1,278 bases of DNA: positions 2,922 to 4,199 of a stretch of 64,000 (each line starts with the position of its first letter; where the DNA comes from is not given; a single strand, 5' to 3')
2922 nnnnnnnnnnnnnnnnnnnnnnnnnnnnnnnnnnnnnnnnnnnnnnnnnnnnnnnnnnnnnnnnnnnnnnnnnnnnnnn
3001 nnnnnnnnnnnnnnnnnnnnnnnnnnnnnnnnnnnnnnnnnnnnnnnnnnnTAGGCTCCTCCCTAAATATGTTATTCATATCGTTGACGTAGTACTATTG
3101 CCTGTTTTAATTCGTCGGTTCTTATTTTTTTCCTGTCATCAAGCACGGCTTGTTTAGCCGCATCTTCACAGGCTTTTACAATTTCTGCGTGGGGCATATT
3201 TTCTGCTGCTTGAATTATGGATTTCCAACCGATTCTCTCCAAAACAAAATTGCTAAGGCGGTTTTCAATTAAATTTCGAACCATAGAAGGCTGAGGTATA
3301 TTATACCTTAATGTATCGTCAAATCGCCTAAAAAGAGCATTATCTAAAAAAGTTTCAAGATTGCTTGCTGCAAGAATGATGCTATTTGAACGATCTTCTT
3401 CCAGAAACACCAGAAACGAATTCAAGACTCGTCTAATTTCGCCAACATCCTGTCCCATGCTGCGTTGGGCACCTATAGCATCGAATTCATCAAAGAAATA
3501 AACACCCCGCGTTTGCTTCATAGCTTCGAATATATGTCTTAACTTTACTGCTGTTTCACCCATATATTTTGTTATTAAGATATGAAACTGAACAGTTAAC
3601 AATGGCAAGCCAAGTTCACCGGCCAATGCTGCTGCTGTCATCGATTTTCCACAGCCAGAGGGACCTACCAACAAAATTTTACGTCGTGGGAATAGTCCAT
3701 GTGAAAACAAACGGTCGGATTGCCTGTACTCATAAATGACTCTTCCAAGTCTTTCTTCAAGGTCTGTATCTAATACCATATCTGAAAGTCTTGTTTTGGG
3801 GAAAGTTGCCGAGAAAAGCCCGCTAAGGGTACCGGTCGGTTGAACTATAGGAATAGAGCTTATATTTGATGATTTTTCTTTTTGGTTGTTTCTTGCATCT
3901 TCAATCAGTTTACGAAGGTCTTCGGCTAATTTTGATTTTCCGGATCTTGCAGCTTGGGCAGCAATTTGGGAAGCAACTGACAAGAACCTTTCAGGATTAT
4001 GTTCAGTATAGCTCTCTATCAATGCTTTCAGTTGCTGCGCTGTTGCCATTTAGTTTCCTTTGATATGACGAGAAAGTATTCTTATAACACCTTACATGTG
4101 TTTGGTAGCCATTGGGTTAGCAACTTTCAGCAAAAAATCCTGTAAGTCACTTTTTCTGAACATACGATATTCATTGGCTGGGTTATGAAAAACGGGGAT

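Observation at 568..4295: HTH, AAA+ ATPase and S8 protease operon: IetAS-like defence cassette with an extra regulator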

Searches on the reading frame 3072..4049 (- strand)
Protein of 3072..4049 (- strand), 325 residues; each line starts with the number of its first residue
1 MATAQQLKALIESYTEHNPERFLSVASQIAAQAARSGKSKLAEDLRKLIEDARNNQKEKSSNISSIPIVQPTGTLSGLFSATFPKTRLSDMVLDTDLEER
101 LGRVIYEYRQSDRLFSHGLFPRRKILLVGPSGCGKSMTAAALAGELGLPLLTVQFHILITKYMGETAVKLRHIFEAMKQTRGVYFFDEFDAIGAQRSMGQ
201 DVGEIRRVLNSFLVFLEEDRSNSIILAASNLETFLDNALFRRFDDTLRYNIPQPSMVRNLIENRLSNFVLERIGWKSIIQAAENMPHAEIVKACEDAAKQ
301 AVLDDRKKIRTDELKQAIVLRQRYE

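Call 3: search_protein_families(library=padloc, proteins=[window:3072-4049:-], max_evalue=0.01)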
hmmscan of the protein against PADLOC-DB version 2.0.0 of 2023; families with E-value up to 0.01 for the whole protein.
window:3072-4049:- (325 aa): 8 families
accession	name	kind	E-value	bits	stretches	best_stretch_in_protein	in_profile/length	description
PDLC02196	IetA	-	2.9e-70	235.6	1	2-322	2-322/374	-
PDLC04232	IetA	-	5.4e-63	211.4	1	1-315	1-310/330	-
PDLC02195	IetA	-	6.8e-51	171.8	1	5-320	5-336/395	-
PDLC04231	IetA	-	1.7e-33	114.6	1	87-263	82-258/262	-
PDLC00914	TRIP13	-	2.3e-09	35.1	1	125-284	74-250/302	TRIP13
PDLC00915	TRIP13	-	9.2e-09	33.1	1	125-296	66-252/302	TRIP13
PDLC04140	mad8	-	4.6e-06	24.4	1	121-316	26-125/314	mads_8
PDLC03838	DolB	-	0.0014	16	0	221-269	268-322/375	-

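Call 4: search_protein_families(library=pfam, proteins=[window:3072-4049:-], max_evalue=0.01)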
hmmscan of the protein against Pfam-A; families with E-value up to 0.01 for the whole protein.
window:3072-4049:- (325 aa): 14 families
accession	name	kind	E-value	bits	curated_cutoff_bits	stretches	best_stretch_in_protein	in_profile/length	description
PF00004.35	AAA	-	1.3e-25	90.8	21.2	1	125-247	1-127/131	ATPase family associated with various cellular activities (AAA)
PF07728.20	AAA_5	-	7.9e-06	26.4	22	1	125-160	2-38/139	AAA domain (dynein-related subfamily)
PF13401.12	AAA_22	-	5.5e-05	23.9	27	1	124-178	7-59/130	AAA domain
PF01078.27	Mg_chelatase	-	0.00051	19.9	20.3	0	124-145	24-45/207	Magnesium chelatase, subunit ChlI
PF13238.12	AAA_18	-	0.00056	20.8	29.4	0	125-164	1-33/128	AAA domain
PF13191.12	AAA_16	-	0.0011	20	32.6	0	123-218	25-129/167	AAA ATPase domain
PF00910.28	RNA_helicase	-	0.0011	19.9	21.5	0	125-150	1-26/105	RNA helicase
PF00005.33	ABC_tran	-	0.0012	19.9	25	1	119-146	8-35/137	ABC transporter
PF03215.21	Rad17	-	0.0018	18.7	23.8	1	122-151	45-74/186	Rad17 P-loop domain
PF13173.12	AAA_14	-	0.0033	17.9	27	0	123-231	3-100/129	AAA domain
PF20720.3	nSTAND3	-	0.004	17.3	27.2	0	123-215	18-98/155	Novel STAND NTPase 3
PF13671.12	AAA_33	-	0.0058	17.4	27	0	125-151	2-28/143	AAA domain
PF06745.19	ATPase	-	0.0076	16.1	26.6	0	112-140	9-37/231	KaiC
PF13207.12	AAA_17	-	0.009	16.7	27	0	128-152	1-25/136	AAA domain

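Call 5: search_protein_families(library=ncbifam, proteins=[window:3072-4049:-], max_evalue=0.01)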
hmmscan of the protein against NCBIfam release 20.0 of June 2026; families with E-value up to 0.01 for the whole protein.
window:3072-4049:- (325 aa): 19 families
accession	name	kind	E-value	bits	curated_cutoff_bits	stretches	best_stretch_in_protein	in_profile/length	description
NF042959.1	IteA_antiphage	equivalog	2.3e-58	198.1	510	1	5-319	5-322/367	anti-phage ATPase IteA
NF003069.1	PRK03992.1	subfamily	2e-26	93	500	1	111-318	154-369/379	proteasome-activating nucleotidase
TIGR01242.2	TIGR01242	subfamily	3.3e-24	85.6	500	1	114-318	139-352/362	proteasome-activating nucleotidase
TIGR01241.2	FtsH_fam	equivalog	1.5e-23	83.5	600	1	124-318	197-399/598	ATP-dependent zinc metalloprotease FtsH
NF047748.1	PrtsmActNtasePan1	equivalog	8.3e-21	74.5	750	1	96-318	156-386/405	proteasome-activating nucleotidase Pan1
NF041006.2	cell_div_CdvC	equivalog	1.7e-20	73.2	650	1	40-295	59-316/370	cell division protein CdvC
TIGR01243.1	CDC48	subfamily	1.4e-18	66.6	802.65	1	117-302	482-673/733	CDC48 family AAA ATPase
NF008004.0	PRK10733.1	equivalog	5.7e-18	64.2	1008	1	85-253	148-323/644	ATP-dependent zinc metalloprotease FtsH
NF047747.1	PrtsmActNtasePan2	equivalog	7.7e-18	64.9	700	1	111-318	174-389/397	proteasome-activating nucleotidase Pan2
TIGR03689.1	pup_AAA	equivalog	8.4e-13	47.8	504.75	1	114-266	208-379/512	proteasome ATPase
TIGR03922.1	T7SS_EccA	equivalog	2.3e-09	36.4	466.65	1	123-250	313-449/557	type VII secretion AAA-ATPase EccA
NF003229.0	PRK04195.1-5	equivalog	1.9e-05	23.5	280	1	87-209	15-128/413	replication factor C large subunit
TIGR00382.1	clpX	equivalog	0.00011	21.4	370.75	1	123-195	118-197/414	ATP-dependent protease ATP-binding subunit ClpX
NF003745.1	PRK05342.1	equivalog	0.00023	20.2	359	1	123-196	110-190/418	ATP-dependent Clp protease ATP-binding subunit ClpX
NF003230.0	PRK04195.1-6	equivalog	0.0031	16.3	441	1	123-209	40-125/494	replication factor C large subunit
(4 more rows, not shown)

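Call 25: find_related_loci(query=window:3072-4049:-, collection=metagenome_contigs, flank=5000)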
Query window:3072-4049:- (325 aa) in metagenome_contigs; peptide patterns used: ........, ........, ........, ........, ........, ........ (x = any residue, [..] = any of these).
189 stretches matched a pattern; 32 encode a relative of the query (tblastn E <= 1e-3); 31 distinct loci.
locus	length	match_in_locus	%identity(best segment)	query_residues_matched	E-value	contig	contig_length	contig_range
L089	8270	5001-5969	80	1-323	3e-173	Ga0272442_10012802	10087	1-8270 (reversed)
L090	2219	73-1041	79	1-323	0e+0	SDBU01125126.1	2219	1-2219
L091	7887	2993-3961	79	1-323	2e-172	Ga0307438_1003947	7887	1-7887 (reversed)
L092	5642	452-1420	79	1-323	1e-174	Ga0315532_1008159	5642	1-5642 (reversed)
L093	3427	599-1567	78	1-323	1e-179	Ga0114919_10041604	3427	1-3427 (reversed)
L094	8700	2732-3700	79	1-323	2e-171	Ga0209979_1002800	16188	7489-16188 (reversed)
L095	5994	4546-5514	78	1-323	9e-173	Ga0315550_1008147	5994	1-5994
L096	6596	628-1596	78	1-323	1e-171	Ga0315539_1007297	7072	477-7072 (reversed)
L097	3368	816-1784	77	1-323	4e-179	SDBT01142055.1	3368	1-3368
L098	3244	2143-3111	77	1-323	3e-177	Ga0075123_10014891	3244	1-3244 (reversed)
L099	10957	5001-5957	77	1-319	6e-168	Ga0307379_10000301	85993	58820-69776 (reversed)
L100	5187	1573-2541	76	1-323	1e-170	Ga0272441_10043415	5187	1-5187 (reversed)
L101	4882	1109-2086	76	1-325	2e-171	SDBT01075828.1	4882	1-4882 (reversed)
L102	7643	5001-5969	76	1-323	4e-167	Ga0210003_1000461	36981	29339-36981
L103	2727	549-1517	76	1-323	9e-178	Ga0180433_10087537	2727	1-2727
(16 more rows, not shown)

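Call 39: search_solved_structures(query=window:3072-4049:-, max_evalue=1e-10)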
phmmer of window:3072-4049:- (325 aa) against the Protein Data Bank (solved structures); distinct sequences matched with E-value up to 1e-10: 250 (the best 60 are shown).
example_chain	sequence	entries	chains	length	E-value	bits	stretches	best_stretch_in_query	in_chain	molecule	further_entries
9ox9_A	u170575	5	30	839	6.5e-42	147.2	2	103-311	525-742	vesicle-fusing ATPase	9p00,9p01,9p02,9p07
9bji_A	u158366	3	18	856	8e-41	143.6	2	63-255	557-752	Nuclear valosin-containing protein-like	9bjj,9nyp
7wub_D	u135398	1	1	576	4.2e-40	141.2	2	97-312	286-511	Transitional endoplasmic reticulum ATPase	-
7wub_C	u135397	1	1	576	5.2e-40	140.9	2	97-306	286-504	Transitional endoplasmic reticulum ATPase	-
6mck_A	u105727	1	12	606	5.2e-40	140.9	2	97-312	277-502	Transitional endoplasmic reticulum ATPase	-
5c18_A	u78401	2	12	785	6.9e-40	140.5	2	98-317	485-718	Transitional endoplasmic reticulum ATPase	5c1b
7rlj_A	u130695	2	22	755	1.2e-39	139.7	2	98-312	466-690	Transitional endoplasmic reticulum ATPase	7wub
8yka_A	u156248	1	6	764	1.2e-39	139.7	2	98-312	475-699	Transitional endoplasmic reticulum ATPase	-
7y4w_A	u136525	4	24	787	1.4e-39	139.5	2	98-312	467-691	Transitional endoplasmic reticulum ATPase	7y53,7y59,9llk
5c19_A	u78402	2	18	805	1.5e-39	139.4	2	98-312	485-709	Transitional endoplasmic reticulum ATPase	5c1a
7l5w_A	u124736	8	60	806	1.5e-39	139.4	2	98-312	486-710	Transitional endoplasmic reticulum ATPase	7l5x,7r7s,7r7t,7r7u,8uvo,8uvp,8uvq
10qq_A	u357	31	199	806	1.5e-39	139.4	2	98-312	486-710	Transitional endoplasmic reticulum ATPase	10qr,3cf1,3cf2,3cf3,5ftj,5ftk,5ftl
7rlf_A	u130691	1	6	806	1.5e-39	139.4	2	98-312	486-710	Transitional endoplasmic reticulum ATPase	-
7bp8_A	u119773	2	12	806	1.5e-39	139.4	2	98-312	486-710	Transitional endoplasmic reticulum ATPase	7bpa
7k57_A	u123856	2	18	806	1.5e-39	139.4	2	98-312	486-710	Transitional endoplasmic reticulum ATPase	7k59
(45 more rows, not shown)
